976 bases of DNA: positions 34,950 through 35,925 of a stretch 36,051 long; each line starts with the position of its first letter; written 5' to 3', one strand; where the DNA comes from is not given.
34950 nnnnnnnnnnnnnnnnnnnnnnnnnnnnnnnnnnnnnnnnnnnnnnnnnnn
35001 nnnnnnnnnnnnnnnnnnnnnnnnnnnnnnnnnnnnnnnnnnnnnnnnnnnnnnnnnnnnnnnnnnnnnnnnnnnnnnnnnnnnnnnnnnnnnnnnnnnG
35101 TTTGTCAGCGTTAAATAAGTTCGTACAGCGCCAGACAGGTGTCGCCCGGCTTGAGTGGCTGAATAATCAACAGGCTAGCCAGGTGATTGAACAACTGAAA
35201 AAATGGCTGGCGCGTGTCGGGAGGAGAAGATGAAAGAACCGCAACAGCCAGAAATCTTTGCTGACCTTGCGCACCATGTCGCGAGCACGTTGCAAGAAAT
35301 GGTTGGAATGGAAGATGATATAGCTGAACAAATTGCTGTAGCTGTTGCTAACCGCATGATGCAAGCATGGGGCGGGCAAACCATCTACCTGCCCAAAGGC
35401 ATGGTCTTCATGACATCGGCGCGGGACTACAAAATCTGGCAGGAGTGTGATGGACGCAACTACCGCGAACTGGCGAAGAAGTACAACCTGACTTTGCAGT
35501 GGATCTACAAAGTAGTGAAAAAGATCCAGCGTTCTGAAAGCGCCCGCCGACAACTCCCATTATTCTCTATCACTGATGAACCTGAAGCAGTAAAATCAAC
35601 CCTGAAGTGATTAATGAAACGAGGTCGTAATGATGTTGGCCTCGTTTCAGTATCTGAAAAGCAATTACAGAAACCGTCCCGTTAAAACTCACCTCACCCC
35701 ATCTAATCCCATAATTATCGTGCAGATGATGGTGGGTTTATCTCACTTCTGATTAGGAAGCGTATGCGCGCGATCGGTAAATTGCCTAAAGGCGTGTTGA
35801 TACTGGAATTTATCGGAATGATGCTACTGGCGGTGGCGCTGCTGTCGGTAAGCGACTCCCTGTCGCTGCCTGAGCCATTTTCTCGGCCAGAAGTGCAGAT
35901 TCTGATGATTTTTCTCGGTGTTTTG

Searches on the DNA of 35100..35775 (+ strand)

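Call 11: search_dna_similar(query=window:35100-35775:+, collection=ecoli_genomes, mode=near, max_rows=40)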
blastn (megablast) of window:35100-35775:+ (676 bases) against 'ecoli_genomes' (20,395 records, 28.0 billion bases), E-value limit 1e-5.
Records with a match: 2; places in all: 2; records where one place covers at least 80% of the query: 2.
Genomes with a match: 2 of 5426; with a place that covers at least 80% of the query: 2. Places per genome that has any: lowest 1, median 1, highest 1. On chromosomes: 2 places; on plasmids: 0.
Best place of each record, by identity: >=99% 2.
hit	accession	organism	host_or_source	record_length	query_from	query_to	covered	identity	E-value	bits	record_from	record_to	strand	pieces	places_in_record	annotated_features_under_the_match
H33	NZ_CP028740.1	Escherichia coli strain A35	Rattus lutreola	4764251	1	676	100%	100.0%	0e+0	1249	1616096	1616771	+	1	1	Mor transcription activator family protein | gp16 family protein | ybjC: DUF1418 family protein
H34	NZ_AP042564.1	Escherichia coli strain OkiPb01694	bovine feces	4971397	1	676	100%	100.0%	0e+0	1249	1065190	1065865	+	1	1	Mor transcription activator family protein | gp16 family protein | ybjC: DUF1418 family protein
